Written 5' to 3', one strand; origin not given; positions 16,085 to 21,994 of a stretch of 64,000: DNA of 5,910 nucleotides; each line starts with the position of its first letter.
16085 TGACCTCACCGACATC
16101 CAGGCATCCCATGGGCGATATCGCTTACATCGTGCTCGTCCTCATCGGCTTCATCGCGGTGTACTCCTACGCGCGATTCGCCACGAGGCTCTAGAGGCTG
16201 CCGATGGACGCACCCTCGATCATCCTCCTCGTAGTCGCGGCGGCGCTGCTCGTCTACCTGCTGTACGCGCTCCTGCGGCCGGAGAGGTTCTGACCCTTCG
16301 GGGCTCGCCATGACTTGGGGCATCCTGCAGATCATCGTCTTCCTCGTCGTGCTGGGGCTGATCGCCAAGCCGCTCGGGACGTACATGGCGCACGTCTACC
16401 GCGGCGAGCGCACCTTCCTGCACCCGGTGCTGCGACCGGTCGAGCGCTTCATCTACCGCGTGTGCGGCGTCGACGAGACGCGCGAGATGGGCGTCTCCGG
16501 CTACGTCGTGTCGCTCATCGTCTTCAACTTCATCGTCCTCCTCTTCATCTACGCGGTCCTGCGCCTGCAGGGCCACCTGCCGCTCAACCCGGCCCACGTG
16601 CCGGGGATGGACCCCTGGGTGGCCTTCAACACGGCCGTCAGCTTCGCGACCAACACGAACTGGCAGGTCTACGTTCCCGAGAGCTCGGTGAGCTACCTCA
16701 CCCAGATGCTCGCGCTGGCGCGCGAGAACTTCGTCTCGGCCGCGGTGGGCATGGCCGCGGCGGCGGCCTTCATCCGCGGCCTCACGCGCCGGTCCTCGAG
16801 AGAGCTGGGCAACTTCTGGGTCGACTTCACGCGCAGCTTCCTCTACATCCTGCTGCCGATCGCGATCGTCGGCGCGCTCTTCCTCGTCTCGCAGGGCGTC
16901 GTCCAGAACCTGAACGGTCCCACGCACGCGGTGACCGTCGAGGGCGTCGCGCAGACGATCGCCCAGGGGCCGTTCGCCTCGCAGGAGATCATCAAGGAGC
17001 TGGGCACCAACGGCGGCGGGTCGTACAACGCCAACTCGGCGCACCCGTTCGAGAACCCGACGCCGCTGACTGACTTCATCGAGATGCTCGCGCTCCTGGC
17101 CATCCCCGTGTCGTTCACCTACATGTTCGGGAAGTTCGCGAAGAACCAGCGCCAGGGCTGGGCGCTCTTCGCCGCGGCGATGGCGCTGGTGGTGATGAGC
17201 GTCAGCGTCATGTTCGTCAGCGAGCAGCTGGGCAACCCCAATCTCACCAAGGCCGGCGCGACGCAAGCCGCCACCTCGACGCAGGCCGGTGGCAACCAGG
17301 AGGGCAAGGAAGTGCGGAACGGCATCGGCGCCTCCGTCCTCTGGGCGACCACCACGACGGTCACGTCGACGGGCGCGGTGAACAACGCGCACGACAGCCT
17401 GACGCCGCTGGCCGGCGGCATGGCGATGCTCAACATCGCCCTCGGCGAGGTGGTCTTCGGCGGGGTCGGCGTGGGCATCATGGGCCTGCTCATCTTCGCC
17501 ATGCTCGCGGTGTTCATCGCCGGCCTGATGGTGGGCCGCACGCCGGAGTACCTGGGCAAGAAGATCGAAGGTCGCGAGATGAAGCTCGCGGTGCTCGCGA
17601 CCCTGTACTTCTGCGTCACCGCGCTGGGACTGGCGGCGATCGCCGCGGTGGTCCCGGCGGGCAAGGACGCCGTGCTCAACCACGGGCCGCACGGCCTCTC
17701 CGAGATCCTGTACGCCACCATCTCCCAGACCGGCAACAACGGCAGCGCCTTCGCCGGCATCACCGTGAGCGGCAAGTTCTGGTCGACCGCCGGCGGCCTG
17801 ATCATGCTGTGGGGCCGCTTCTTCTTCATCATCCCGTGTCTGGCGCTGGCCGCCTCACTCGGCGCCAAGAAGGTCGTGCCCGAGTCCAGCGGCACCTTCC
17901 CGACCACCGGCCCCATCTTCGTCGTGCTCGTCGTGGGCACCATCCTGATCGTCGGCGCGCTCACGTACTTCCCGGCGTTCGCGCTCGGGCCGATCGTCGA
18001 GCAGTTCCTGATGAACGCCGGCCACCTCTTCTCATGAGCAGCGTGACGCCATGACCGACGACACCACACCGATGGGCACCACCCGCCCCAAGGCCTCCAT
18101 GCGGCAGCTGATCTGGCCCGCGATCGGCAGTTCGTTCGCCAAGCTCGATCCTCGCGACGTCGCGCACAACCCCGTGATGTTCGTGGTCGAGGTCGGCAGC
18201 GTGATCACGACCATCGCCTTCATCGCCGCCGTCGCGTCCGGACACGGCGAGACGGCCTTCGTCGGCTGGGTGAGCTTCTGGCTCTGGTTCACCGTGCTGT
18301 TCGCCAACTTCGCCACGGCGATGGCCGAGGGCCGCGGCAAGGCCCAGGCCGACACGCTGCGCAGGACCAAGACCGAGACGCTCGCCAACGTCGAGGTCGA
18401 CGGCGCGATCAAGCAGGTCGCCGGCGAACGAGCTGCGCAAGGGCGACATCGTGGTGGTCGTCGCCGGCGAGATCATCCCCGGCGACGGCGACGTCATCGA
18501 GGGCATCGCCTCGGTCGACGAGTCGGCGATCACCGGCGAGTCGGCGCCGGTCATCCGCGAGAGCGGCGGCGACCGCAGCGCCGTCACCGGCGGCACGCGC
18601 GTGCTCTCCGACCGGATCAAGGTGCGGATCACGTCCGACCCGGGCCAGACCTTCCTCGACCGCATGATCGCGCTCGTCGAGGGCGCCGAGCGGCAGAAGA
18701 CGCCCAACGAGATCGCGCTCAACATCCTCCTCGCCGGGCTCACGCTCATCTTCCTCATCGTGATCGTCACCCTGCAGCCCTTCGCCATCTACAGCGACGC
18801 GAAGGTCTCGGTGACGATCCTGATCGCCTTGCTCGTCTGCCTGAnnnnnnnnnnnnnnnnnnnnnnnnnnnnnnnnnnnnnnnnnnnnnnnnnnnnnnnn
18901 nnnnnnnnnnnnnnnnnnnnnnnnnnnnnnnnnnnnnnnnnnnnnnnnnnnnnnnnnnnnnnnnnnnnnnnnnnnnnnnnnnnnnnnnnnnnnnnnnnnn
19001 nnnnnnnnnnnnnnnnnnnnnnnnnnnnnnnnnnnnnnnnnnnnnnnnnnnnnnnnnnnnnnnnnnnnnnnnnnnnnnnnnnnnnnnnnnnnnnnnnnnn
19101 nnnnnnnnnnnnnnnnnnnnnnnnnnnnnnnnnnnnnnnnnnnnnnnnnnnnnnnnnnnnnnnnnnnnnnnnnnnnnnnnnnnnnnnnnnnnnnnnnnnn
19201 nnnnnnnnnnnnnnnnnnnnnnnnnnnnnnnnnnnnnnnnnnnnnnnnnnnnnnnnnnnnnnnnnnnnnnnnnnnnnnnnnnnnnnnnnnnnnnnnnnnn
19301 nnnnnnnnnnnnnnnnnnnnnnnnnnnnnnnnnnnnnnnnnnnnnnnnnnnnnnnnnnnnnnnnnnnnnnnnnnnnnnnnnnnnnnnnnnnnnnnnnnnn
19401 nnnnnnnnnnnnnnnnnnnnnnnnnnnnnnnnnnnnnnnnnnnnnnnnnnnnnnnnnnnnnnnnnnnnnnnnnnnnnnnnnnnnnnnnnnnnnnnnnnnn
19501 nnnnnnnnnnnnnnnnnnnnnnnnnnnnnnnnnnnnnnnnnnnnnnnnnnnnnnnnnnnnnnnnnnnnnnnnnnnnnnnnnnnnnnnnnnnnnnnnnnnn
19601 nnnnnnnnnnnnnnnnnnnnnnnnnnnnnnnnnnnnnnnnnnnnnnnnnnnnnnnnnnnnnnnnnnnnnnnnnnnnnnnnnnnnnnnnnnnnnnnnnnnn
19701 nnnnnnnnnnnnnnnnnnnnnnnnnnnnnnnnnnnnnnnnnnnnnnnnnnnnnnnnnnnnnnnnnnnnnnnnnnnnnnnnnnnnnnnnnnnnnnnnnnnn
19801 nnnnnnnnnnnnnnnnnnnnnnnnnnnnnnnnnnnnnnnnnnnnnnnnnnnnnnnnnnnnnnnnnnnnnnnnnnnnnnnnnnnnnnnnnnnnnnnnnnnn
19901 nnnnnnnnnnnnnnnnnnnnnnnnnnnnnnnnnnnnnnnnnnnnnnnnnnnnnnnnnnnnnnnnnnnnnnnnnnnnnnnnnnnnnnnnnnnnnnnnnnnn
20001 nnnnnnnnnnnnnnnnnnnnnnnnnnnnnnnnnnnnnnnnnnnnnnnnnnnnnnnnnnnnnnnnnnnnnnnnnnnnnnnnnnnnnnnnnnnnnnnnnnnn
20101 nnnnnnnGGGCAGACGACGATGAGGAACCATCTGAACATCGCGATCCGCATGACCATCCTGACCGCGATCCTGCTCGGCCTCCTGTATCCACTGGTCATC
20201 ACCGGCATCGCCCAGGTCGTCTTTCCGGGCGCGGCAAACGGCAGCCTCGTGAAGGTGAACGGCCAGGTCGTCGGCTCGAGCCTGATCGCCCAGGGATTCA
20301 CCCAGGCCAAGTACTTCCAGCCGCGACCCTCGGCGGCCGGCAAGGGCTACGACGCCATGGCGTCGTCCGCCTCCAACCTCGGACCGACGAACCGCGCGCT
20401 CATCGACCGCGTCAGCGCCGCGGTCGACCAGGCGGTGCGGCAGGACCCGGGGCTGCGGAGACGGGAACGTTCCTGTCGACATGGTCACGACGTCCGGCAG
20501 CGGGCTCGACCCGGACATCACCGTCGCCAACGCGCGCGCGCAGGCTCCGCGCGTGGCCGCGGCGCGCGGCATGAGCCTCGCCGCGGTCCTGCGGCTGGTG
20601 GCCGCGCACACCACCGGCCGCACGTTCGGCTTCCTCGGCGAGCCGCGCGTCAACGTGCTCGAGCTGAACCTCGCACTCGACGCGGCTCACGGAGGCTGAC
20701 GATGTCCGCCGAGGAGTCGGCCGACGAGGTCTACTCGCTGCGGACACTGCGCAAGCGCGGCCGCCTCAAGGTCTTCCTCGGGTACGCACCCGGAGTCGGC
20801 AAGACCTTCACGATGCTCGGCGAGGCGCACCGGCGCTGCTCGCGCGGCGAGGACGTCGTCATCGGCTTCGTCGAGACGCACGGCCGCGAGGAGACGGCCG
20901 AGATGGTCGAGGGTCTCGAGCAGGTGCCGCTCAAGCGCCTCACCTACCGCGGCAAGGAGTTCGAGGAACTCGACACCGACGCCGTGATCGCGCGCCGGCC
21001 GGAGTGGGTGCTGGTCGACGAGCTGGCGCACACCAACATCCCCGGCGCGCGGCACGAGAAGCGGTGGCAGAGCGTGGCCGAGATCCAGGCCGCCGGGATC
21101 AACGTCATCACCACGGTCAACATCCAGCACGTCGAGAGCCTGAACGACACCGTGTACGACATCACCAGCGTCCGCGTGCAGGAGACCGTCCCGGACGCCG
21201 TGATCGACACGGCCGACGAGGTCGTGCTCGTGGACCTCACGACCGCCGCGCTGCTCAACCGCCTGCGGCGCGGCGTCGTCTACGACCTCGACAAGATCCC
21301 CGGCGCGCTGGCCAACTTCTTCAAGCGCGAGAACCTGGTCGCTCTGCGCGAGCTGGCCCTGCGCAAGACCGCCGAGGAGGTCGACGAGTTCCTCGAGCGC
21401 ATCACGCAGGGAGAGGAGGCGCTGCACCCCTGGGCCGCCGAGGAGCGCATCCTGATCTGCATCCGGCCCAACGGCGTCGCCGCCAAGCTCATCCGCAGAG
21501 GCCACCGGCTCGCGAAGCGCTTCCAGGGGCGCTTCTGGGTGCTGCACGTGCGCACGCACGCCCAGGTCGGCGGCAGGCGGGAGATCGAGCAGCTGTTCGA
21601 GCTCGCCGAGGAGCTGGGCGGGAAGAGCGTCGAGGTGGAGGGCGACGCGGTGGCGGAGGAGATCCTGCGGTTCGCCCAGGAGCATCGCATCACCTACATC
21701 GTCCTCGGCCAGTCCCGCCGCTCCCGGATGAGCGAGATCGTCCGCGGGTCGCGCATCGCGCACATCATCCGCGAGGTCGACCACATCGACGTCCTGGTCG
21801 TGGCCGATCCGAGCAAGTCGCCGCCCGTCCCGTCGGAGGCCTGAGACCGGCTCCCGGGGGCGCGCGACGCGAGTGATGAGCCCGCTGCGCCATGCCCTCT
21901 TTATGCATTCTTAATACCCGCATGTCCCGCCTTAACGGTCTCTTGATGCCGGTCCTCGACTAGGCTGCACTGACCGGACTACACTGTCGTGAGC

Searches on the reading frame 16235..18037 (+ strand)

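Call 73: search_protein_families(library=pfam, proteins=[window:16235-18037:+], max_evalue=0.00001)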
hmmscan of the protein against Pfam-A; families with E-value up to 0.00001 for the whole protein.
window:16235-18037:+ (600 aa): 1 family
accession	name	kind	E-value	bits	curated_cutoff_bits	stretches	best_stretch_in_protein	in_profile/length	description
PF03814.21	KdpA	-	4.6e-230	764.9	22.6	1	35-591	2-548/548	Potassium-transporting ATPase A subunit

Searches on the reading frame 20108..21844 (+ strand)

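Call 73: search_protein_families(library=pfam, proteins=[window:20108-21844:+], max_evalue=0.00001)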
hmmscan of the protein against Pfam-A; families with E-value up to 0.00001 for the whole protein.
window:20108-21844:+ (578 aa): 3 families
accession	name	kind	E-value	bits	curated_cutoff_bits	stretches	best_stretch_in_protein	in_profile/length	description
PF02702.23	KdpD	-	2.1e-93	312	26.1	1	216-425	1-210/210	Osmosensitive K+ channel His kinase sensor domain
PF02669.20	KdpC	-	7.5e-36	124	24.1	1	11-117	3-107/182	K+-transporting ATPase, c chain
PF00582.32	Usp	-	6.2e-11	43.5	24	1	446-565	3-140/141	Universal stress protein family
